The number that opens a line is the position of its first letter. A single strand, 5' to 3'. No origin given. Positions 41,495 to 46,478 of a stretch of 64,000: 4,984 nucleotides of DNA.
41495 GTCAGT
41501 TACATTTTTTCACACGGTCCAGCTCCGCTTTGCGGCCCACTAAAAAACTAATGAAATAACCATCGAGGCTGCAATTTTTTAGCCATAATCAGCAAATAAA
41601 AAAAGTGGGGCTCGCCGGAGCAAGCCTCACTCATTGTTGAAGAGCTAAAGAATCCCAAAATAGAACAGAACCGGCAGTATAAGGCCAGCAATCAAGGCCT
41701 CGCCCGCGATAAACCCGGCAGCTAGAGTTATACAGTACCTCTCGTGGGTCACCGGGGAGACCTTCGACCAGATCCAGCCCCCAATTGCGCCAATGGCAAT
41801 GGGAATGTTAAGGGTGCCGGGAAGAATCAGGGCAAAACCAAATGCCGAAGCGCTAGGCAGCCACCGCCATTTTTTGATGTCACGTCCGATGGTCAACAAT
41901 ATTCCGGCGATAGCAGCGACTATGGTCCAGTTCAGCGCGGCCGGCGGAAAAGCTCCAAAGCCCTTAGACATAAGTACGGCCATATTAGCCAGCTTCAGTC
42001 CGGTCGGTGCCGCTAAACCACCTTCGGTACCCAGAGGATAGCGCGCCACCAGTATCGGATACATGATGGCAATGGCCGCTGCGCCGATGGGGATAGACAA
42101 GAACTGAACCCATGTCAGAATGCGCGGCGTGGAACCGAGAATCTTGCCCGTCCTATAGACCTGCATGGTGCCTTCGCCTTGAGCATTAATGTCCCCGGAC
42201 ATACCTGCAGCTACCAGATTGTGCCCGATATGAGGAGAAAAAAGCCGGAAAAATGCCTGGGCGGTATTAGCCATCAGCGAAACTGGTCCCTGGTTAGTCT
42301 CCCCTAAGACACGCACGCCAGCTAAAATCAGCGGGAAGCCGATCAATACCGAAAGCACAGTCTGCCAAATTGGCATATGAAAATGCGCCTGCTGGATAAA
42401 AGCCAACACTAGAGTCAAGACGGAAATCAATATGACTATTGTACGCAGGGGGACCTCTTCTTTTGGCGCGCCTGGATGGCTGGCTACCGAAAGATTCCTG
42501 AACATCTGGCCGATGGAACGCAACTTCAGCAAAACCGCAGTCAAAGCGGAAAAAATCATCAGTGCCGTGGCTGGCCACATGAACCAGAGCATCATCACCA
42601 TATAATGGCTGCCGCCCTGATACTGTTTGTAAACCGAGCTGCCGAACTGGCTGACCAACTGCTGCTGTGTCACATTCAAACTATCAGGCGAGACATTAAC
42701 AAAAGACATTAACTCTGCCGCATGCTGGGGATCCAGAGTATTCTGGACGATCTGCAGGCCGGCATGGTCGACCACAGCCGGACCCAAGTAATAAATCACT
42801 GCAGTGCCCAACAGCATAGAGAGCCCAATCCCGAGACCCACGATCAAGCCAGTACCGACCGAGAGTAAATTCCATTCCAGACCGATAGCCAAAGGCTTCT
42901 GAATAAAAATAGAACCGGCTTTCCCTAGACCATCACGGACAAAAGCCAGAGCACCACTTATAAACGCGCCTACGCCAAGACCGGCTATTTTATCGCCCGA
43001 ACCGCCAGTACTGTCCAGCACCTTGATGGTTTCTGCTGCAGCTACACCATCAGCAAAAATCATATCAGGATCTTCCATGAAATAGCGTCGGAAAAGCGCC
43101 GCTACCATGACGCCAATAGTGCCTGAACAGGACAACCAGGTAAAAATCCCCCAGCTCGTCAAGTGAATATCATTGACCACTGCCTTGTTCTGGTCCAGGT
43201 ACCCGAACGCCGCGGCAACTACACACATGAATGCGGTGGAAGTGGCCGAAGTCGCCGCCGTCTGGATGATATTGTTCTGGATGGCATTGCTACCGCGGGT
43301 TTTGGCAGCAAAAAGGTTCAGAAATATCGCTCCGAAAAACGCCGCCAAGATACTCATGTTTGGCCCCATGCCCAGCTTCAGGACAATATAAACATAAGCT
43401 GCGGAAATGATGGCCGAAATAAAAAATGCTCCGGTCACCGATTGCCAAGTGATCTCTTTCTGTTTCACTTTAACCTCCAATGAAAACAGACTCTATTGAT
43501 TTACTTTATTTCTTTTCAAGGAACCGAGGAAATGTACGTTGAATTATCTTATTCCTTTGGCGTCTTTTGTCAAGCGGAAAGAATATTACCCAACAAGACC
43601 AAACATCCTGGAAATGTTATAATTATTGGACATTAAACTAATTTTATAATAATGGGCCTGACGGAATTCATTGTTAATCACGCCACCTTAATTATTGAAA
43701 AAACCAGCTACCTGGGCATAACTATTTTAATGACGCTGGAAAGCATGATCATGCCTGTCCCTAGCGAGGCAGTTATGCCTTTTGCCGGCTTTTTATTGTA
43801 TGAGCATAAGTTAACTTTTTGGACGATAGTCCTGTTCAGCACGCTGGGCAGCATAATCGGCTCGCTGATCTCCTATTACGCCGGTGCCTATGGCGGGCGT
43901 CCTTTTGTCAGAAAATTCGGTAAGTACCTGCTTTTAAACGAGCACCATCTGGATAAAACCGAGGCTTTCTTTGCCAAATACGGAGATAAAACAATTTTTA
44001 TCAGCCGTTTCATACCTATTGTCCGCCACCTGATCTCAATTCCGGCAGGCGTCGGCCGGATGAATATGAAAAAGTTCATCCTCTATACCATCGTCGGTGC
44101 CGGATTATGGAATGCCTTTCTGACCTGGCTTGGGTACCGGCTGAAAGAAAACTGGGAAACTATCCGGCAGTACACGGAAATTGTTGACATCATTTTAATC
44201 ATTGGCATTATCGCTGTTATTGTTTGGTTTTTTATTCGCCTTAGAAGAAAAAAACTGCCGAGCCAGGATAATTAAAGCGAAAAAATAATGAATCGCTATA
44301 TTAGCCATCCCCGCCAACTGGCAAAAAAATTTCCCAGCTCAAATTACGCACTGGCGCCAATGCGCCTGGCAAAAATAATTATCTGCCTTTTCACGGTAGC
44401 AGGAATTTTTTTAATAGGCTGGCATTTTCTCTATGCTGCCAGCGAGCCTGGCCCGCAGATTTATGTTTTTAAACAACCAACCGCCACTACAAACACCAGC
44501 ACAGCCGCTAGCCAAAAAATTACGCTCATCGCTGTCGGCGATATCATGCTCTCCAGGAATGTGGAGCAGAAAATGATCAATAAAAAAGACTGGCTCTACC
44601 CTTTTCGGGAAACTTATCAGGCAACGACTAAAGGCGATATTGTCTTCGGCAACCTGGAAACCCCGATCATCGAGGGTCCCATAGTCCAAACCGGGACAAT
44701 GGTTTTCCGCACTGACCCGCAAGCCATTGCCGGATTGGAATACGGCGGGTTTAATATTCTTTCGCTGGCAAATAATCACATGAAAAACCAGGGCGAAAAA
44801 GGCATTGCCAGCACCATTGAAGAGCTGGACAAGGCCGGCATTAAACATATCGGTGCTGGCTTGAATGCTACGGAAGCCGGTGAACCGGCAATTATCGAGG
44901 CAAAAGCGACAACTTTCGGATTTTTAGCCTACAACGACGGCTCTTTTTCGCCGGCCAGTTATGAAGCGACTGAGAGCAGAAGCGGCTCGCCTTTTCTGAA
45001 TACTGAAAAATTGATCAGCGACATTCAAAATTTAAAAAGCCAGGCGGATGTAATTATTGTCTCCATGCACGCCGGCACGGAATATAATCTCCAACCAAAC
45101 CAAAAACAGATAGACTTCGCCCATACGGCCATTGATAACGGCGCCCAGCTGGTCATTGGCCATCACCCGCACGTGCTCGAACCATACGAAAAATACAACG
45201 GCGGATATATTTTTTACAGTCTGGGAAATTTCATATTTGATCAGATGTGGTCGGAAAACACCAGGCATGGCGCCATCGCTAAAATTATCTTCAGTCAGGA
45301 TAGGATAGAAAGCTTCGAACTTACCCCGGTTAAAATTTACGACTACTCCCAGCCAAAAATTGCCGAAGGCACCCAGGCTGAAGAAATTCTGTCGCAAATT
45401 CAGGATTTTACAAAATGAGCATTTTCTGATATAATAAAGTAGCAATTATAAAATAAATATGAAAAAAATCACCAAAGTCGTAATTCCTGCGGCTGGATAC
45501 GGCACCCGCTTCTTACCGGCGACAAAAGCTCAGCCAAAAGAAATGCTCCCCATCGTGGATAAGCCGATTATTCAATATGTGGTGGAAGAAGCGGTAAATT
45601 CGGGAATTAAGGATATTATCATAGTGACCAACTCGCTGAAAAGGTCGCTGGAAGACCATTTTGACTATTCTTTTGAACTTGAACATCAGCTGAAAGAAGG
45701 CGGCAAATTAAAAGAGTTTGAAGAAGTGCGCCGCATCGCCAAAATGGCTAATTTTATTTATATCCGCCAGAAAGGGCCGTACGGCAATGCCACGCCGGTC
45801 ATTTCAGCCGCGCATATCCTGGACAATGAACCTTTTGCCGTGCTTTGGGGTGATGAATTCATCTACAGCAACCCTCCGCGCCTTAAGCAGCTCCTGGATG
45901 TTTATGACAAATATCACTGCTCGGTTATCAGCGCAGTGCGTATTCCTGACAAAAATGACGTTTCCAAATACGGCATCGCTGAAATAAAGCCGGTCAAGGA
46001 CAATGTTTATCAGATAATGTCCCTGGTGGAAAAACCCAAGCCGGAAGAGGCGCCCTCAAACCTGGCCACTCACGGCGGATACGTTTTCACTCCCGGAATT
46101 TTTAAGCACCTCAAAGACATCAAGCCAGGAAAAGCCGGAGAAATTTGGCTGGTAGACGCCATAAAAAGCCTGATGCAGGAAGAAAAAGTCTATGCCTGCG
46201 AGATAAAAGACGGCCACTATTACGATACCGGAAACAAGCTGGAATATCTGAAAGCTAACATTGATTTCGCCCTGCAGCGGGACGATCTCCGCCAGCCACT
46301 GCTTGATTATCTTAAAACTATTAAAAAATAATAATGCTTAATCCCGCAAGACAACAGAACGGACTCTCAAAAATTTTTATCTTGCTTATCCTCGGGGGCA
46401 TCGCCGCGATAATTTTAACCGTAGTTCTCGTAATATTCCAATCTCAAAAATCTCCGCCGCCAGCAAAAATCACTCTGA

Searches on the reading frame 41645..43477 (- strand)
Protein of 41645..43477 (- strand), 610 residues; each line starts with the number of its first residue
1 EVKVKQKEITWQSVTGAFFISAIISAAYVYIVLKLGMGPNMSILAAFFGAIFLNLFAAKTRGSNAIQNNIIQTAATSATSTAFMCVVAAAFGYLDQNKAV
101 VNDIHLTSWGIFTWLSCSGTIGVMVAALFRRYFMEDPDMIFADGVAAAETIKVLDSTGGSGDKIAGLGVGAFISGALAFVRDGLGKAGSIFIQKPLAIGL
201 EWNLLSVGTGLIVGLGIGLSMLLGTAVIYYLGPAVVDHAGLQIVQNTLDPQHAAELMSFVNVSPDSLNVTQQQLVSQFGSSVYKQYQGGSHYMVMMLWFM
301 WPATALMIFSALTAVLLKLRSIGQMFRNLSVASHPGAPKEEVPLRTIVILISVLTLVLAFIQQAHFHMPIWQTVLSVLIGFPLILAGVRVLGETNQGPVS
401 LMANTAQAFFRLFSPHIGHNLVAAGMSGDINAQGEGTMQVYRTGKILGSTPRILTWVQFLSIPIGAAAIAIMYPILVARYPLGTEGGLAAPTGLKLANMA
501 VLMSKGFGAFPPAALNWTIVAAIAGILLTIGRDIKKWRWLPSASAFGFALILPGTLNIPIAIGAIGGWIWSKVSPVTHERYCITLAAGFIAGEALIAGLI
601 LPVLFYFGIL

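Call 9: search_protein_families(library=pfam, proteins=[window:41645-43477:-], max_evalue=0.001)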
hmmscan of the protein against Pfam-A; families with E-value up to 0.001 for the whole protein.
window:41645-43477:- (610 aa): 1 family
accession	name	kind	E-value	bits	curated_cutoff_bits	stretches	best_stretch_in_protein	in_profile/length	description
PF03169.20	OPT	-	8.1e-54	183.8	25.8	1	8-597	1-616/623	OPT oligopeptide transporter protein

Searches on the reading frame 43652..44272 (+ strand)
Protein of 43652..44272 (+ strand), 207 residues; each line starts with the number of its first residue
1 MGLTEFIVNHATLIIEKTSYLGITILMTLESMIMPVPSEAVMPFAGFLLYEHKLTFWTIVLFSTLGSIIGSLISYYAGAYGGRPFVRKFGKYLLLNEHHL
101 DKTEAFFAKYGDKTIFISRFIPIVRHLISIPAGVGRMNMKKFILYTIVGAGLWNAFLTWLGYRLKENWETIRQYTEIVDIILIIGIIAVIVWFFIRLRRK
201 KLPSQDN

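Call 9: search_protein_families(library=pfam, proteins=[window:43652-44272:+], max_evalue=0.001)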
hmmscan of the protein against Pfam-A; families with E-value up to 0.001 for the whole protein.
window:43652-44272:+ (207 aa): 1 family
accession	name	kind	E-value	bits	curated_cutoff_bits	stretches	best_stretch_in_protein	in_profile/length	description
PF09335.16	VTT_dom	-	2.6e-24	86.5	33.9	1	36-162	1-122/123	VTT domain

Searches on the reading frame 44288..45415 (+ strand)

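Call 9: search_protein_families(library=pfam, proteins=[window:44288-45415:+], max_evalue=0.001)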
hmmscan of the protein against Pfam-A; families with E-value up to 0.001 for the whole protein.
window:44288-45415:+ (376 aa): 1 family
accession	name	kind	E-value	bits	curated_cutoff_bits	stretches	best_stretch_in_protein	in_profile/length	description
PF09587.15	PGA_cap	-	3.6e-74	249.9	27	1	79-319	1-255/255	Bacterial capsule synthesis protein PGA_cap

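Call 63: search_protein_families(library=ncbifam, proteins=[window:44288-45415:+], max_evalue=0.001)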
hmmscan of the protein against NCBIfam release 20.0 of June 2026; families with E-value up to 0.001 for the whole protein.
window:44288-45415:+ (376 aa): 1 family
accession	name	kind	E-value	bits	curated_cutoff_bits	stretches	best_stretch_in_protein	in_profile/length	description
NF038314.1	epimerase_MslH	equivalog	8.9e-21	73.8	700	2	246-326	244-326/439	lasso peptide C-terminal Trp epimerase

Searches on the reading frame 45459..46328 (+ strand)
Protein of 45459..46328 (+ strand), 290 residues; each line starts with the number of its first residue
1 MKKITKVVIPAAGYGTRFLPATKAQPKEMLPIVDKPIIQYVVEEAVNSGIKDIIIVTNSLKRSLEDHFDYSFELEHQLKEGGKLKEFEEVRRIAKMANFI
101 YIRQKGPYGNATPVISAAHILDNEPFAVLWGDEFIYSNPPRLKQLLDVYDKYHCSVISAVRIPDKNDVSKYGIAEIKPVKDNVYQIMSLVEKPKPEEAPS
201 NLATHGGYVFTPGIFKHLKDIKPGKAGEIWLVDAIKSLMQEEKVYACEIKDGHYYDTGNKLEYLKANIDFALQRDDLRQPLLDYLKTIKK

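Call 9: search_protein_families(library=pfam, proteins=[window:45459-46328:+], max_evalue=0.001)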
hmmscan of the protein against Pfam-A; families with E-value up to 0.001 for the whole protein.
window:45459-46328:+ (290 aa): 3 families
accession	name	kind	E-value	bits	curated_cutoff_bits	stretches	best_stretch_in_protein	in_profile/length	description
PF00483.29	NTP_transferase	-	4.6e-38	131.6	21.2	1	6-268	1-240/245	Nucleotidyl transferase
PF12804.13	NTP_transf_3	-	1.9e-06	28.6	27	1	7-65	1-52/160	MobA-like NTP transferase domain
PF01128.25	IspD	-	0.00079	19.7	27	0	7-61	3-55/221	2-C-methyl-D-erythritol 4-phosphate cytidylyltransferase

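Call 63: search_protein_families(library=ncbifam, proteins=[window:45459-46328:+], max_evalue=0.001)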
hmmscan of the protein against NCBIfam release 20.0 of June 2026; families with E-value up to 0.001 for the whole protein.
window:45459-46328:+ (290 aa): 36 families (the best 25 are shown)
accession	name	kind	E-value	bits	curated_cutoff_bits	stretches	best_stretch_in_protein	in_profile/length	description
TIGR01099.1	galU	equivalog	7.3e-100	333.9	326.8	1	4-266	1-261/261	UTP--glucose-1-phosphate uridylyltransferase GalU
NF009928.0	PRK13389.1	equivalog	1.8e-63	214.5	548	1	2-286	6-295/302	UTP--glucose-1-phosphate uridylyltransferase GalU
NF007516.0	PRK10122.1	equivalog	7.5e-53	179.6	534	1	6-274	5-280/297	UTP--glucose-1-phosphate uridylyltransferase GalF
TIGR01105.1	galF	equivalog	1.8e-47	162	659.2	1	6-273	5-279/297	GalU regulator GalF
TIGR01208.1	rmlA_long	equivalog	4.8e-38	131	320.25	1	6-268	1-232/353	glucose-1-phosphate thymidylyltransferase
TIGR03992.1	Arch_glmU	subfamily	2.4e-35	122.2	292.1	1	6-268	2-225/393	bifunctional sugar-1-phosphate nucleotidylyltransferase/acetyltransferase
NF041313.1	UDPGP_AglF_Halo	equivalog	9.5e-26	90.7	400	2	100-259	74-223/234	UTP--glucose-1-phosphate uridylyltransferase AglF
NF041173.1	Sug_nt_acttase_Thmprot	equivalog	4.3e-23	81.9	600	1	6-268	2-225/405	bifunctional sugar-1-phosphate nucleotidylyltransferase/acetyltransferase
TIGR01207.1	rmlA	equivalog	4.9e-20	71.8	360.65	2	7-59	2-54/286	glucose-1-phosphate thymidylyltransferase RfbA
NF012024.0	PRK15480.1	equivalog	3.9e-19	68.9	588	2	3-58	2-57/292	glucose-1-phosphate thymidylyltransferase RfbA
TIGR02091.1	glgC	equivalog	2.9e-13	49.6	424.9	1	7-277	3-266/364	glucose-1-phosphate adenylyltransferase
NF045761.1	NAMPUrTaseMurU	equivalog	1.4e-12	47.9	250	1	6-68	2-64/226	N-acetylmuramate alpha-1-phosphate uridylyltransferase MurU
TIGR01173.1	glmU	equivalog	6.5e-11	41.7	366.85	1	6-254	2-219/452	bifunctional UDP-N-acetylglucosamine diphosphorylase/glucosamine-1-phosphate N-acetyltransferase GlmU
NF003670.0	PRK05293.1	equivalog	2.2e-10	40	470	1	7-277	7-265/382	glucose-1-phosphate adenylyltransferase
NF001947.0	PRK00725.1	subfamily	1.7e-09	37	470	1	5-256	17-263/426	glucose-1-phosphate adenylyltransferase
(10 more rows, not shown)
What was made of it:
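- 45459..46328 (+): Context only: GalU (UDP-glucose supply), 10 kb downstream, with no demonstrated linkage. calls 9, 63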
